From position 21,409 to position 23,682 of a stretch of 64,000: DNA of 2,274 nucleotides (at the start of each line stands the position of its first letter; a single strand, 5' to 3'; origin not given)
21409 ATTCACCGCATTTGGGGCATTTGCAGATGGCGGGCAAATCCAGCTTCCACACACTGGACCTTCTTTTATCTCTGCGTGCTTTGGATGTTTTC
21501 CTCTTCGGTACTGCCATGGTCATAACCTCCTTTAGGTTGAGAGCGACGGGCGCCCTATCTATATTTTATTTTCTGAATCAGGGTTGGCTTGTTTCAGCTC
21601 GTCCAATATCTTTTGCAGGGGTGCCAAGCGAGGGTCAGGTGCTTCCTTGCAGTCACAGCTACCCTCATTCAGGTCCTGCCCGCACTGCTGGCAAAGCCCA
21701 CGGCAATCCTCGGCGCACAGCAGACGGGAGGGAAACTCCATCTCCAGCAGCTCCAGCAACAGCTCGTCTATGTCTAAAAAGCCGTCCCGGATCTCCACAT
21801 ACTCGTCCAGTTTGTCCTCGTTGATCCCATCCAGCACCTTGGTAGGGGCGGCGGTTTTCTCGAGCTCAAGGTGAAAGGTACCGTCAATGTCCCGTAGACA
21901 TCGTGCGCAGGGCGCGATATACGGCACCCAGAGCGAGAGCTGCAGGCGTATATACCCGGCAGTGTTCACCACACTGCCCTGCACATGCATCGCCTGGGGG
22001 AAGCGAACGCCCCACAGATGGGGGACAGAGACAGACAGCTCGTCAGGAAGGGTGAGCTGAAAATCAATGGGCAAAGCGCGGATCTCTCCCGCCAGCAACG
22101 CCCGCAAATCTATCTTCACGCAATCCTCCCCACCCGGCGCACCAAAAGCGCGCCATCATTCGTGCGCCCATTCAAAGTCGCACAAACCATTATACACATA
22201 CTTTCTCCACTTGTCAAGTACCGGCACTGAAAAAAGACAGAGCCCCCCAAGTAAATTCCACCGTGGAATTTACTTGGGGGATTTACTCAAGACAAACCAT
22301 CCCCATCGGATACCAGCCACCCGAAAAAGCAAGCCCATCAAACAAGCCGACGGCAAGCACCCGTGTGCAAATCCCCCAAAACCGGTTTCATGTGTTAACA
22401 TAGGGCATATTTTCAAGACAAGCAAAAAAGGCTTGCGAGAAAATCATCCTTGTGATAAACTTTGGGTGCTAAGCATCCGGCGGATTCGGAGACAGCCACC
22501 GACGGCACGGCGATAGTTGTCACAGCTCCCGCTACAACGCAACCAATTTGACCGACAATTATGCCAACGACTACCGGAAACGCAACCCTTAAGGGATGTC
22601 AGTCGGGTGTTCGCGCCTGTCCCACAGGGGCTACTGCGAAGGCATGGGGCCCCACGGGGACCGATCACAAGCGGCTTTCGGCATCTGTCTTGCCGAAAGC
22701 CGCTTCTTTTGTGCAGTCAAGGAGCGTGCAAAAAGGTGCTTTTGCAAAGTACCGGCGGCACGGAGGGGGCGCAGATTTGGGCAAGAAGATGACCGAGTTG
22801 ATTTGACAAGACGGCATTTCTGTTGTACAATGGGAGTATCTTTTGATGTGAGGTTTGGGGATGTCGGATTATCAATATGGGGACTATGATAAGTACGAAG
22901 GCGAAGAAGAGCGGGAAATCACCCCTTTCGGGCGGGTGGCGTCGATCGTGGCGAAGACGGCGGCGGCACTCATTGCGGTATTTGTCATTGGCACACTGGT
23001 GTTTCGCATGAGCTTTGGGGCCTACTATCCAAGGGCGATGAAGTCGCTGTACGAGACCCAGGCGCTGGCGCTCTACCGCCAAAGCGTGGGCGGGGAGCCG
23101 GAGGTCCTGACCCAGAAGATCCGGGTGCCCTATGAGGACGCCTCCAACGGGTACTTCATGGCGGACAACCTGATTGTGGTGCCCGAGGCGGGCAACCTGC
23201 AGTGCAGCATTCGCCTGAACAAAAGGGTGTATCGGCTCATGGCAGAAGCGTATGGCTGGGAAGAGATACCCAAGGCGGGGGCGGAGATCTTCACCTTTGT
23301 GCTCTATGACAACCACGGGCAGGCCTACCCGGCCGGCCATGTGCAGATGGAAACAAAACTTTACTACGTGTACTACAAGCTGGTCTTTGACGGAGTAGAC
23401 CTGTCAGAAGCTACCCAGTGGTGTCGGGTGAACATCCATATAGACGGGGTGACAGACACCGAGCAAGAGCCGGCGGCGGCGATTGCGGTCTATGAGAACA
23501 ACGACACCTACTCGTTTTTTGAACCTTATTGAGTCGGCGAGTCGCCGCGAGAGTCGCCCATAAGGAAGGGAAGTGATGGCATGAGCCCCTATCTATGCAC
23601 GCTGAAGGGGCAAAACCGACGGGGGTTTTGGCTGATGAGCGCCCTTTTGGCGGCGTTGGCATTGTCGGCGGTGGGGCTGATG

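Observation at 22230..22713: Gene-free island with back-to-back promoters driving two divergent, terminator-bounded small RNAs of unknown family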

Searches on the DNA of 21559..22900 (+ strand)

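Call 4: search_rna_families(source=window, start=22100, end=22900, threshold=evalue, max_evalue=10, show_alignments=3)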
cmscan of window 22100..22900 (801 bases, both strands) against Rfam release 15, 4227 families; matches with E-value up to 10: 2.
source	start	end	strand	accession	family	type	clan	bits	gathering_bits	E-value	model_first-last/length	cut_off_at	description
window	22245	22338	-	RF02822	Srn266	Gene; sRNA;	-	17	63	5.6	1-112/112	no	Streptococcus RNA 266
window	22523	22595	-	RF01385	isrA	Gene; sRNA;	-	13.1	51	4.1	1-129/129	no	isrA Hfq binding RNA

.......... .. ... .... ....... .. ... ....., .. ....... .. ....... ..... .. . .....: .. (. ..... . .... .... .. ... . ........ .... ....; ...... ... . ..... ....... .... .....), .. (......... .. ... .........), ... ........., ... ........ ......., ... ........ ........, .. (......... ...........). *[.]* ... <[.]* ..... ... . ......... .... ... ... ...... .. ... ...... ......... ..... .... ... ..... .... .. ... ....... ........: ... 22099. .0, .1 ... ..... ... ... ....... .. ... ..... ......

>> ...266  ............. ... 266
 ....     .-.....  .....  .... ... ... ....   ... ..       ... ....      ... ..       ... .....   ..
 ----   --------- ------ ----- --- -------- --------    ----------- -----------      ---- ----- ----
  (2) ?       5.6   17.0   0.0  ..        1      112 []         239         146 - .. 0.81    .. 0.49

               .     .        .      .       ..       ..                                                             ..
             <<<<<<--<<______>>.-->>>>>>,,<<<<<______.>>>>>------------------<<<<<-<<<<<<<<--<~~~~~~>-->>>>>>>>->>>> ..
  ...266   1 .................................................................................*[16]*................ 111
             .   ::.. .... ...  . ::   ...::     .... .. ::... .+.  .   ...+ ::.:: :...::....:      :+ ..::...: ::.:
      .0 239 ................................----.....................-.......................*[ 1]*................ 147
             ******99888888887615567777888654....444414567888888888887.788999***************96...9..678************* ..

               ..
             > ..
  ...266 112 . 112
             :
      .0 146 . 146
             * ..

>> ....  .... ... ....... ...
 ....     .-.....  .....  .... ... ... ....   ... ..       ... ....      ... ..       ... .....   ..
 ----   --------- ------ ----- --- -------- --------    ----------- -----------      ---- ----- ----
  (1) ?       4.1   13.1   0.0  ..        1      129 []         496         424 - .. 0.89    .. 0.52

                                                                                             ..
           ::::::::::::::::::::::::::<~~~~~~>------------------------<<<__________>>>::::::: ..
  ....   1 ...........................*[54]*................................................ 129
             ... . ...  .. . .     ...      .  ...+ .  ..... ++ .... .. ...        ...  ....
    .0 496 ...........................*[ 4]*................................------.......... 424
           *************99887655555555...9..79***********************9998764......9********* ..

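Call 19: search_dna_similar(query=window:22200-22860:+, collection=phages, mode=distant, max_evalue=1)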
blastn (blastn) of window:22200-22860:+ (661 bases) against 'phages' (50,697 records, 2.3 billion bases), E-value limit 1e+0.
No match.

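Call 20: search_dna_similar(query=window:22200-22860:+, collection=plasmids, mode=distant, max_evalue=1)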
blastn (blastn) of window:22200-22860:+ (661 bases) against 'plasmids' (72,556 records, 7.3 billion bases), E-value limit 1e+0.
Records with a match: 5; places in all: 5; records where one place covers at least 80% of the query: 0.
Best place of each record, by identity: 95-99% 1; 90-95% 1; 80-90% 3.
By first word of the organism name: Rhodococcus 3; Parasedimentitalea 1; Alteromonas 1.
By predicted mobility (MOB-suite, as given by PLSDB): non-mobilizable 5.
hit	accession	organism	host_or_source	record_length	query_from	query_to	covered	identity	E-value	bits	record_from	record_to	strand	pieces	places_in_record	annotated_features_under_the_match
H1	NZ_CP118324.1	Rhodococcus sp. DK176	pure culture,crude oil-contaminated soil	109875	278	327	8%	80.0%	6e-1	43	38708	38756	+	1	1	helicase-related protein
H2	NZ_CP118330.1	Rhodococcus sp. DK17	-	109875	278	327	8%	80.0%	6e-1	43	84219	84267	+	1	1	helicase-related protein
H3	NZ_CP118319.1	Rhodococcus sp. DK180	pure culture,crude oil-contaminated soil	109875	278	327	8%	80.0%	6e-1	43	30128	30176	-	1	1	helicase-related protein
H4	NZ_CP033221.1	Parasedimentitalea marina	Cell culture,deep seawater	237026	31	60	5%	93.3%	5e-2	46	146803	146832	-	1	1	none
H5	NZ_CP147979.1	Alteromonas macleodii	-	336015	527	552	4%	96.2%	6e-1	44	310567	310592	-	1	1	DUF2326 domain-containing protein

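Call 43: search_rna_families(sources=[L073, L056, L077, L059, L045, L065, L069, L052, L031, L057, L021, L004, L062, L003], threshold=gathering)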
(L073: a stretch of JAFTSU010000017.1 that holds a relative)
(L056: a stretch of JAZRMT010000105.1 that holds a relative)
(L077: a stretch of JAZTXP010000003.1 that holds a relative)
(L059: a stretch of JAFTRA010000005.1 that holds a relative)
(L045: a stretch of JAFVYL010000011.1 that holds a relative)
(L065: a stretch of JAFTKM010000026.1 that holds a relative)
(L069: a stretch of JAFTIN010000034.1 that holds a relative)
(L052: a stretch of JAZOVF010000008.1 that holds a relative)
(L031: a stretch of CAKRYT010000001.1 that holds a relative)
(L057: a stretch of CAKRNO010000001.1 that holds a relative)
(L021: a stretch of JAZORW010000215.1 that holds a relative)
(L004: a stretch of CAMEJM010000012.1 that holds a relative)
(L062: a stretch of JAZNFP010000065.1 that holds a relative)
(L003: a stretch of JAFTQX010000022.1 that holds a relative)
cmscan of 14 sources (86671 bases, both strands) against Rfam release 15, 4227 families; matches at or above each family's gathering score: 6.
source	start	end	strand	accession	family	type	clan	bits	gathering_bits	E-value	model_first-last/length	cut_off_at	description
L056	4142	4213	+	RF00005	tRNA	Gene; tRNA;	CL00001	67.9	29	1.6e-12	1-71/71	no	tRNA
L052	4575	4646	+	RF00005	tRNA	Gene; tRNA;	CL00001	67.9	29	1.6e-12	1-71/71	no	tRNA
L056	4230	4311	+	RF00005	tRNA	Gene; tRNA;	CL00001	51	29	7.3e-08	1-71/71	no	tRNA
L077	3789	3870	-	RF00005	tRNA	Gene; tRNA;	CL00001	49.6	29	1.7e-07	1-71/71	no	tRNA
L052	4658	4739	+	RF00005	tRNA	Gene; tRNA;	CL00001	49.6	29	1.7e-07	1-71/71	no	tRNA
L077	3874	3931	-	RF00005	tRNA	Gene; tRNA;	CL00001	37.9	29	0.0003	15-71/71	5'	tRNA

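Call 59: search_rna_families(source=L061, start=2850, end=3020, threshold=evalue, max_evalue=10, show_alignments=2)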
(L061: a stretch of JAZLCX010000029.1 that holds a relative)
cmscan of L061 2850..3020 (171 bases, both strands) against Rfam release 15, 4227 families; matches with E-value up to 10: 0.
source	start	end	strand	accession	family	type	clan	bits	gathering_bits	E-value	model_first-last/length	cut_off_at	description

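Call 74: build_rna_model(alignment_id=A4)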
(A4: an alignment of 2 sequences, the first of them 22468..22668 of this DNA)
Model R1 built from alignment A4 (2 sequences, 201 columns); structure: RNAalifold consensus.
model positions 201; base pairs 63; branch points 4; effective number of sequences 0.63; information 0.591 bits per position. Calibrated on 0.2 Mb of random sequence (short: E-values are rough).
structure used (alignment columns):
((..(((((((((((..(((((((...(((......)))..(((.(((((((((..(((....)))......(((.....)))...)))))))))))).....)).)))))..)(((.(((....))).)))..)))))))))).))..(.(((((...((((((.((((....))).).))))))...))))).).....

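Call 75: search_with_rna_model(model_id=R1, sources=[window, L003, L004, L005, L006, L007, L008, L009, L010, L011, L012, L013, L014, L015, L016, L017, L018, L019, L020, L021, L022, L023, L024, L025, L026, L027, L028, L029, L030, L031, L032, L033, L034, L035, L036, L037, L038, L039, L040, L041, L042, L043, L044, L045, L046, L047, L048, L049, L050, L051, L052, L053, L054, L055, L056, L057, L058, L059, L060, L061, L062, L063, L064, L065, L066, L067, L068, L069, L070, L071, L072, L073, L074, L075, L076, L077, L078, L079, L080, L081, L082], max_evalue=10)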
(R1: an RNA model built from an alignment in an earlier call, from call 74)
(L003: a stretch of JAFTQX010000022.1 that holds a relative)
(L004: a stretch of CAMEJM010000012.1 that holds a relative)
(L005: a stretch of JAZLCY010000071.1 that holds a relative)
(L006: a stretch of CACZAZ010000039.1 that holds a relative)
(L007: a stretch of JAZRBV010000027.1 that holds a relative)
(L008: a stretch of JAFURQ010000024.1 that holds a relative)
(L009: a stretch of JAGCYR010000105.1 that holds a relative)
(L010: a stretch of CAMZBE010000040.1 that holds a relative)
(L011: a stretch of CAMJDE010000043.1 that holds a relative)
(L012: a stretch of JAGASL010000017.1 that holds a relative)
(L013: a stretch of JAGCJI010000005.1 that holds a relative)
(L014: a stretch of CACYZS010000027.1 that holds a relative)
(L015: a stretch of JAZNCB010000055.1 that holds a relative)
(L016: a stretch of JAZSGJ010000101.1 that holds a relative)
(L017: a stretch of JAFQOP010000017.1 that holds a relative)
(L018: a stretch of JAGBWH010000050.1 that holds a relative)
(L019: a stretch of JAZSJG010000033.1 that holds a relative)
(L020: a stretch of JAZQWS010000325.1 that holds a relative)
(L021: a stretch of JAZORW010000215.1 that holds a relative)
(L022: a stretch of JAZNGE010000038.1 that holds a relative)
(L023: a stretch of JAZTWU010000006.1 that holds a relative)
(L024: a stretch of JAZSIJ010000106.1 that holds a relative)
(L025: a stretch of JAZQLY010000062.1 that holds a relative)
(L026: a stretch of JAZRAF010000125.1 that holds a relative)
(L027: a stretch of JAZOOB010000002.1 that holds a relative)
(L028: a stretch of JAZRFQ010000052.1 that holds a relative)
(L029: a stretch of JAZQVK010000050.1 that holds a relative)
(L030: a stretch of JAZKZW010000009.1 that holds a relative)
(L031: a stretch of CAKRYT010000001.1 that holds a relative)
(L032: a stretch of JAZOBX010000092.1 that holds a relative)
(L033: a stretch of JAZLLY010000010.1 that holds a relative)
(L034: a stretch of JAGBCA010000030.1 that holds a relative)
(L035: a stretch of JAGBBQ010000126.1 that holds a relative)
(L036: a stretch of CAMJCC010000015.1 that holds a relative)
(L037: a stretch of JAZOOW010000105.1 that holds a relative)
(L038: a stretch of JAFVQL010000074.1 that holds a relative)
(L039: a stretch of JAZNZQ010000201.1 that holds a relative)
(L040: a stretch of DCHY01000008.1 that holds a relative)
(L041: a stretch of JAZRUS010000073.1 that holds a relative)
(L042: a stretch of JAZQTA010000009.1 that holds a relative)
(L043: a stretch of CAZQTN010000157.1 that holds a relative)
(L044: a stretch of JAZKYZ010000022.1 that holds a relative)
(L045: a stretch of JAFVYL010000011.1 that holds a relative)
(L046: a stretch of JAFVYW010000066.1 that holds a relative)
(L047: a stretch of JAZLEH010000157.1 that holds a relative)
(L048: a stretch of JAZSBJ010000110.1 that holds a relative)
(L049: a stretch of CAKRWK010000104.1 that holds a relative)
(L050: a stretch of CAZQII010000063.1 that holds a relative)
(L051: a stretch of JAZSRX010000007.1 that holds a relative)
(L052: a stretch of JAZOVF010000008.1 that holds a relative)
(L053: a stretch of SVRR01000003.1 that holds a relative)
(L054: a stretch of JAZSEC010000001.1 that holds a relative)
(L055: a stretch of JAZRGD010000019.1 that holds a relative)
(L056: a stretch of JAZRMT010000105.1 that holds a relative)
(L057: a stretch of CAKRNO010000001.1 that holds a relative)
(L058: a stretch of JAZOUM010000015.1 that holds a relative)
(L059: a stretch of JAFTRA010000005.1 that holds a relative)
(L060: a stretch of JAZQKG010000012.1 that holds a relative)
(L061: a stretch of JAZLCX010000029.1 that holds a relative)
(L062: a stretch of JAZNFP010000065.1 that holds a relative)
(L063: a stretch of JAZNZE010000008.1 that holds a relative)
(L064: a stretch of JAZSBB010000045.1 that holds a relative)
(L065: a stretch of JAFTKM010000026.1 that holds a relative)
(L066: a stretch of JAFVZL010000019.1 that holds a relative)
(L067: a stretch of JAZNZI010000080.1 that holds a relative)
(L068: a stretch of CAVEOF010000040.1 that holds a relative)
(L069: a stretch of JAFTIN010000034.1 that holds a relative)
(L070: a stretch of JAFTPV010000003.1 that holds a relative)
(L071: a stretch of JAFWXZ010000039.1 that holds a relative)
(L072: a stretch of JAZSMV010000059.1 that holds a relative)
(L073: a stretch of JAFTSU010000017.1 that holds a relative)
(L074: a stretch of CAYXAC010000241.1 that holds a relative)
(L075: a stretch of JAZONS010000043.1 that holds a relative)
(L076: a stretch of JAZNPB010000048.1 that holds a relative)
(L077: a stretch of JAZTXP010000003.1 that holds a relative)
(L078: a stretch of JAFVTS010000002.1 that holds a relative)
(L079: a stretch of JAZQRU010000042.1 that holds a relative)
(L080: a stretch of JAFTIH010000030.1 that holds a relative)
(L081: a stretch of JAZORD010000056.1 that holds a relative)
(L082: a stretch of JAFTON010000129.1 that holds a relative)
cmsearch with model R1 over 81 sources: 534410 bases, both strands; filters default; matches with E-value up to 10: 3.
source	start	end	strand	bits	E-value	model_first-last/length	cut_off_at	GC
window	22468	22668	+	255.1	2.5e-61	1-201/201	no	0.6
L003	4466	4579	+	10.9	1.4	1-201/201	no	0.6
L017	2408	2517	-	8.9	4.7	1-201/201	no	0.65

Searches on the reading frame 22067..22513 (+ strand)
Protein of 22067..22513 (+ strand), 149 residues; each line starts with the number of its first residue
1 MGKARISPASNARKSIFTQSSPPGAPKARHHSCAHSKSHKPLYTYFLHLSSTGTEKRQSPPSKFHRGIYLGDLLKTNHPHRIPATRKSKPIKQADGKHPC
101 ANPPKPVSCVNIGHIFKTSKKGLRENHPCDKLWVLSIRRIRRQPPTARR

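Call 46: search_protein_families(library=pfam, max_evalue=1, proteins=[window:22067-22513:+])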
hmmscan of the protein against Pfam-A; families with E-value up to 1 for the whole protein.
seq(149 aa): 0 families

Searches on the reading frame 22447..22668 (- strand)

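Call 46: search_protein_families(library=pfam, max_evalue=1, proteins=[window:22447-22668:-])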
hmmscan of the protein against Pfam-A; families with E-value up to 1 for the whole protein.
seq(74 aa): 2 families
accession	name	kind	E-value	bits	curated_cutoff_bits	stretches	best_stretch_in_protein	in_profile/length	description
PF21481.3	DIKK1-2-4_C-subdom1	-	0.0035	17.8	27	1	6-18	2-14/30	Dickkopf-related protein 1/2/4, C-terminal subdomain 1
PF24476.1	DUF7580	-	0.11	12.5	27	1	46-69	263-286/319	Domain of unknown function (DUF7580)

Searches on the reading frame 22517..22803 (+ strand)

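Call 46: search_protein_families(library=pfam, max_evalue=1, proteins=[window:22517-22789:+, window:22561-22803:+])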
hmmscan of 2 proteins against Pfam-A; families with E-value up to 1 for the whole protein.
seq(91 aa): 1 family
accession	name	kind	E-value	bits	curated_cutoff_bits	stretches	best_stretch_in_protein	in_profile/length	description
PF03020.21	LEM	-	0.1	12.6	24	1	40-57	14-31/40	LEM domain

seq(81 aa): 1 family
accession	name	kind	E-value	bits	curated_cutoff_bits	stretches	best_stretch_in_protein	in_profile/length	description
PF03768.21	Attacin_N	-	0.012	16.1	23.9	1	23-76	12-63/64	Attacin, N-terminal region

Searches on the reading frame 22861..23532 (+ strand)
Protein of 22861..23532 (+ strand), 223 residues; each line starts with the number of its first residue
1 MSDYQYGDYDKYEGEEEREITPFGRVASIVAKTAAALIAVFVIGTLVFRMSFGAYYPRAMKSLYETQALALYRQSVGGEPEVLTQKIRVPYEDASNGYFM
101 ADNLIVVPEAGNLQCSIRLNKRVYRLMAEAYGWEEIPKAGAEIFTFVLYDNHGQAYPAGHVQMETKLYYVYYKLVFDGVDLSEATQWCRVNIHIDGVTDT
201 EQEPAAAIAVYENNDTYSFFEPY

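Call 31: list_cluster_members(proteins=[P0001, window:22861-23532:+, window:21326-21523:-])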
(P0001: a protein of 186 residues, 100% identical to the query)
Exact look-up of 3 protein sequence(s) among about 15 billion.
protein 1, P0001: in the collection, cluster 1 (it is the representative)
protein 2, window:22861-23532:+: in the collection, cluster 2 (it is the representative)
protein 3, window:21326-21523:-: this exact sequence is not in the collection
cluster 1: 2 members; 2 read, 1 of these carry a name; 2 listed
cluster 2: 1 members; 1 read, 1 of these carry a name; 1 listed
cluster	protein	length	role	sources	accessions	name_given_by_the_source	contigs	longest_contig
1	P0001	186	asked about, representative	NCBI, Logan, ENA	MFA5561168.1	MAG: DUF177 domain-containing protein [Eubacteriales bacterium]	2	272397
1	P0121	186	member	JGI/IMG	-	-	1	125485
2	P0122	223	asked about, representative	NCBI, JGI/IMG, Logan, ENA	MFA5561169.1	MAG: hypothetical protein WDA00_00805 [Eubacteriales bacterium]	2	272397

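Call 32: find_encoding_contigs(protein=window:22861-23532:+, flank=5000, max_places=10)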
Protein window:22861-23532:+ (223 aa): 4 contigs read that carry it; 2 places shown.
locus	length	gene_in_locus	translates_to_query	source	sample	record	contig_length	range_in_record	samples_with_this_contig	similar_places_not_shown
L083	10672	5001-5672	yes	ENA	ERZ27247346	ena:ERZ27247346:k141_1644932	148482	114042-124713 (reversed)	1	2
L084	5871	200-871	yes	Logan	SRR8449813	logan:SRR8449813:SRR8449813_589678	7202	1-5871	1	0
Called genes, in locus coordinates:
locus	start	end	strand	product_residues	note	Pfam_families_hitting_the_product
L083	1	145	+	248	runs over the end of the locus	PF01113:DapB_N, PF05173:DapB_C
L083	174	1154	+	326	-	PF16654:DAPDH_C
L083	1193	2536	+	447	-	PF00278:Orn_DAP_Arg_deC, PF02784:Orn_Arg_deC_N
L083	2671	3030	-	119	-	PF18692:DUF5640 (weak)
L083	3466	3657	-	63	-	PF01783:Ribosomal_L32p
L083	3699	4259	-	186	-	PF02620:YceD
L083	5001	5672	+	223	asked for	-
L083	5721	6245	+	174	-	-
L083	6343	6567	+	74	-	-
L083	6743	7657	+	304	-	PF04204:HTS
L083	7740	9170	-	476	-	-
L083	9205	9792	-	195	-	-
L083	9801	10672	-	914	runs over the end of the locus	PF07517:SecA_DEAD, PF00270:DEAD (weak), PF01043:SecA_PP_bind, PF21090:P-loop_SecA, PF07516:SecA_SW, PF02810:SEC-C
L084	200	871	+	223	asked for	-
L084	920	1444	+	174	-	-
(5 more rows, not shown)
